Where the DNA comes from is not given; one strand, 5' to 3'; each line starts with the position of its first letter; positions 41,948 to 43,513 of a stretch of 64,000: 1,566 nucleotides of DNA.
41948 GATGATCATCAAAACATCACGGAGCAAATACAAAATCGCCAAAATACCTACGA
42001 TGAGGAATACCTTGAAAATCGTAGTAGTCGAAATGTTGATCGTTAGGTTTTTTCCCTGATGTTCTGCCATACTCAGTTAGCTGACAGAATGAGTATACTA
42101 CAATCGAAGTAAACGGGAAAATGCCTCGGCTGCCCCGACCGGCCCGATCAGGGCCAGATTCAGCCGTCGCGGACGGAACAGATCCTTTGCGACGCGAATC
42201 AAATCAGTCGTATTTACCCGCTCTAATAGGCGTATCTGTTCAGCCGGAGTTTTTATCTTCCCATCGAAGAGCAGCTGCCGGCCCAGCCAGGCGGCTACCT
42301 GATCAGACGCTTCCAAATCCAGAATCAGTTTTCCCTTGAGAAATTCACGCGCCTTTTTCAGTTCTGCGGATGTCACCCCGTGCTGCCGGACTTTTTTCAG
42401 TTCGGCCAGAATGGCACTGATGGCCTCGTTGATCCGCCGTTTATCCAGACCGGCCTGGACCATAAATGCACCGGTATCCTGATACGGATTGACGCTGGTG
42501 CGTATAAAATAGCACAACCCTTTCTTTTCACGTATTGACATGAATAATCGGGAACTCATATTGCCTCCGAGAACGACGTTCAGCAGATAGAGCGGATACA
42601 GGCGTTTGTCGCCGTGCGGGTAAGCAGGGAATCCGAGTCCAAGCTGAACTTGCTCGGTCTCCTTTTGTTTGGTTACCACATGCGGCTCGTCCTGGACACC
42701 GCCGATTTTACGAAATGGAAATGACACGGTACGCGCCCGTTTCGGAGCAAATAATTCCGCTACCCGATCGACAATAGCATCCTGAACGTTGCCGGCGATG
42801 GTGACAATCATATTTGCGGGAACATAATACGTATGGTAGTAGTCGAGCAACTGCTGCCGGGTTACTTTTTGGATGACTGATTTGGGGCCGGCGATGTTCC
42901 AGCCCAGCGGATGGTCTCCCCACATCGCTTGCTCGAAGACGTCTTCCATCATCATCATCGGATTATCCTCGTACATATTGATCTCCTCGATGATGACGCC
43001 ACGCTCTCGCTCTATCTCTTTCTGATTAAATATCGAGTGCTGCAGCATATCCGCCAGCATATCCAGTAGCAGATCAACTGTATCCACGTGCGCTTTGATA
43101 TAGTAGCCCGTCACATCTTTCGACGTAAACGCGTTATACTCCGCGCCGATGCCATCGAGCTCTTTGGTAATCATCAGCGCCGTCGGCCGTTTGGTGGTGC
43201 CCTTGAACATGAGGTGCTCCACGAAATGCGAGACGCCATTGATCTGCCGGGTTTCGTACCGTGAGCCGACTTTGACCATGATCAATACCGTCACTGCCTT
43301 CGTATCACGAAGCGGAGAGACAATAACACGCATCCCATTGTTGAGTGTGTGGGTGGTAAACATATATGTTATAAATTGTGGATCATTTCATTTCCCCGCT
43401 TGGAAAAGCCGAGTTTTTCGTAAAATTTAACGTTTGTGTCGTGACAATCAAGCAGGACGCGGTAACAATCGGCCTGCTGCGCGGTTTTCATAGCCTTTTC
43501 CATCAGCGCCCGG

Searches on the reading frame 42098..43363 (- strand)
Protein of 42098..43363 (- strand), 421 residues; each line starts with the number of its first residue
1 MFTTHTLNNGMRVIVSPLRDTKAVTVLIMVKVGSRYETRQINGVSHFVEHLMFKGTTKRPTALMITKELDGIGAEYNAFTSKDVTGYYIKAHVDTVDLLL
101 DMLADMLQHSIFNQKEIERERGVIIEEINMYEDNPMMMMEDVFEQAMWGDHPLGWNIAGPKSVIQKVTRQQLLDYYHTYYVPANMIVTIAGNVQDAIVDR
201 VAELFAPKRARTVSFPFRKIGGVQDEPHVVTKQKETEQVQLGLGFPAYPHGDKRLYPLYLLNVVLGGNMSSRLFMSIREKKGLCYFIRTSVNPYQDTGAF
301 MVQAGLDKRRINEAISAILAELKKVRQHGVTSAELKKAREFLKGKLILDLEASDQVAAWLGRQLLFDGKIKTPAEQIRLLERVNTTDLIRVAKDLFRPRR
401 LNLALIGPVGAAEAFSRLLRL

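Call 90: search_protein_families(library=pfam, proteins=[window:42098-43363:-], max_evalue=0.00001)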
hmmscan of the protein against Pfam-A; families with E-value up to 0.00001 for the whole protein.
window:42098-43363:- (421 aa): 2 families
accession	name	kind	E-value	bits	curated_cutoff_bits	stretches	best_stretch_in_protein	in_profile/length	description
PF05193.26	Peptidase_M16_C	-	1.1e-39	136.6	23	1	166-340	1-179/181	Peptidase M16 inactive domain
PF00675.25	Peptidase_M16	-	2.4e-39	135.1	22.3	1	19-161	8-149/149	Insulinase (Peptidase family M16)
